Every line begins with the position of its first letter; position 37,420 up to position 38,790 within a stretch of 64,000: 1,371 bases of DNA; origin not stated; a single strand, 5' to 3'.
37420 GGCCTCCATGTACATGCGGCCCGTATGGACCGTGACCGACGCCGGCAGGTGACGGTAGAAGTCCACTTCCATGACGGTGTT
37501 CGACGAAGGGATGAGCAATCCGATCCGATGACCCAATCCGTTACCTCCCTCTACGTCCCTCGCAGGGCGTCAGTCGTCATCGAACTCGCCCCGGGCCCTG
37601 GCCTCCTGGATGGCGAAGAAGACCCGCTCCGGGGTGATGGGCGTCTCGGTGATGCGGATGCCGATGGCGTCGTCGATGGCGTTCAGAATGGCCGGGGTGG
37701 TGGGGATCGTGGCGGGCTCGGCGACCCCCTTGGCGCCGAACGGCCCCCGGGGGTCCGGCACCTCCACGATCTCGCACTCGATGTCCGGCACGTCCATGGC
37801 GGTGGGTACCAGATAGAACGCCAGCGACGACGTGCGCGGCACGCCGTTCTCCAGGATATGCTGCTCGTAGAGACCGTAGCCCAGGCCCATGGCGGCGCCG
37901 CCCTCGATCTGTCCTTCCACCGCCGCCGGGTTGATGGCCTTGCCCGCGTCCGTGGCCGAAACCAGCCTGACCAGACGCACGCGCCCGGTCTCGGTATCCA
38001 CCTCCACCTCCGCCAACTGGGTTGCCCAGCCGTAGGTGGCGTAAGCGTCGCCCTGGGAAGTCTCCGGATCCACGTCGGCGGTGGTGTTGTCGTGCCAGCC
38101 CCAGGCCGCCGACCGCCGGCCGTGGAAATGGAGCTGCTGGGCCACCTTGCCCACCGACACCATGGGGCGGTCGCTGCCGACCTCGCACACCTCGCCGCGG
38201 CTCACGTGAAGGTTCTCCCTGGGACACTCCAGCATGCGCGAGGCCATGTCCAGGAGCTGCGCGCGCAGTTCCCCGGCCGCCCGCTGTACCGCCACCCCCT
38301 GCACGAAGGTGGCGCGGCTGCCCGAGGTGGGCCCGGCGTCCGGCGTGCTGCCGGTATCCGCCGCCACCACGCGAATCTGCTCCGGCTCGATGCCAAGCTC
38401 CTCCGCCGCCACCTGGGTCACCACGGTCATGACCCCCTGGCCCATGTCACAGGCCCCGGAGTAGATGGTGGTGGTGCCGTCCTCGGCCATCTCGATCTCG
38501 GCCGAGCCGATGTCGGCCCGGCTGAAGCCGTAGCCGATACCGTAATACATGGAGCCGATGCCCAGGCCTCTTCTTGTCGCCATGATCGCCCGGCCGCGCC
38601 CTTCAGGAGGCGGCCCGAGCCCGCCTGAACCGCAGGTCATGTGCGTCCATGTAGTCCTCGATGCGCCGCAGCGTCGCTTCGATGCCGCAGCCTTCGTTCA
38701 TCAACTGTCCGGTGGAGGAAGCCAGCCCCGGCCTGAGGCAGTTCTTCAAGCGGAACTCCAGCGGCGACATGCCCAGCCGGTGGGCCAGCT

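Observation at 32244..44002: Tightly coupled 12-gene operon with an enzyme combination that matches no pathway I can name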

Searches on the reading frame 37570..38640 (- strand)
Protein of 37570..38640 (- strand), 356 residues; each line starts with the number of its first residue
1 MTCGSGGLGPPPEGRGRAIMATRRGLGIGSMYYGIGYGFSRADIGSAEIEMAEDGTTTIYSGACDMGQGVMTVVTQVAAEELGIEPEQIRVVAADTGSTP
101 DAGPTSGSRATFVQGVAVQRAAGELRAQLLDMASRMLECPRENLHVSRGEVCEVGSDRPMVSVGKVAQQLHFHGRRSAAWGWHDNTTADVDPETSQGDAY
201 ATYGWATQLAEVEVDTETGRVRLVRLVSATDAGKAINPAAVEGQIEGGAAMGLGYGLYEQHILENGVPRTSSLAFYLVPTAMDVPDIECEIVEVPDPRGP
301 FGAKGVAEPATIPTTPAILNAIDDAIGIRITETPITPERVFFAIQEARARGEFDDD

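Call 4: search_protein_families(library=pfam, proteins=[window:37570-38640:-])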
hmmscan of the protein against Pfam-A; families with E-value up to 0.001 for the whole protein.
window:37570-38640:- (356 aa): 1 family
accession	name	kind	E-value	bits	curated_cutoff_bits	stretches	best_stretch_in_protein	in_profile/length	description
PF20256.3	MoCoBD_2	-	1.6e-77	261.3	27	1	21-285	22-283/283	Molybdopterin cofactor-binding domain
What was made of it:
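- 37570..38583 (-): g7, Mo-hydroxylase Mo subunit, C-terminal half (337 aa). PF20256, 261 bits (call 4).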

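Call 6: search_protein_families(library=ncbifam, proteins=[window:37570-38640:-], max_evalue=0.00001)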
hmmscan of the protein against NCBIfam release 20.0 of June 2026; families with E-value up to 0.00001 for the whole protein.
window:37570-38640:- (356 aa): 13 families
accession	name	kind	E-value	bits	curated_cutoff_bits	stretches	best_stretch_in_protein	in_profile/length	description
NF043082.1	XdhA_XDHase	equivalog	2e-73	247.8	780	1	21-347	436-755/758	xanthine dehydrogenase subunit XdhA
TIGR03194.1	4hydrxCoA_A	equivalog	2.7e-73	247.6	994.55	1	21-343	417-745/746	4-hydroxybenzoyl-CoA reductase subunit alpha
NF007426.0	PRK09970.1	equivalog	1.8e-67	228.1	916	1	22-346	440-757/761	xanthine dehydrogenase molybdenum-binding subunit XdhA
TIGR03196.1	pucD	equivalog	4.6e-67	227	783.65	1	21-340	433-754/763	xanthine dehydrogenase subunit D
NF041018.1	glyceraldDH_alpha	equivalog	1.2e-52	179.3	790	1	24-340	440-740/741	glyceraldehyde dehydrogenase subunit alpha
NF045668.1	pterin_aldehy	equivalog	4.4e-50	170.7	1100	2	182-344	744-904/905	molybdopterin-dependent aldehyde oxidoreductase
TIGR03311.1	Se_dep_XDH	equivalog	1.3e-47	162.4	830.45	2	183-321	695-827/848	selenium-dependent xanthine dehydrogenase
NF040766.1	CODH_aero_grp5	exception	2.5e-47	161.6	950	1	22-341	448-782/785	aerobic carbon-monoxide dehydrogenase large subunit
TIGR02416.1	CO_dehy_Mo_lg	equivalog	2e-41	142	991.15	1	45-341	476-768/770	aerobic carbon-monoxide dehydrogenase large subunit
TIGR02965.1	xanthine_xdhB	equivalog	1e-39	136.4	849.5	1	22-346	425-756/758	xanthine dehydrogenase molybdopterin binding subunit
TIGR03313.1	Se_sel_red_Mo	hypoth_equivalog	3.8e-38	130.8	1101.9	1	42-344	658-949/951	molybdopterin-dependent oxidoreductase Mo/Fe-S-binding subunit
NF041671.1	peri_hyde_PaoC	equivalog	3.9e-32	111.5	1180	1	45-343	450-730/735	aldehyde oxidoreductase molybdenum-binding subunit PaoC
TIGR02969.1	mam_aldehyde_ox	subfamily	5.3e-17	60.6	1912.3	1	23-325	996-1278/1330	aldehyde oxidase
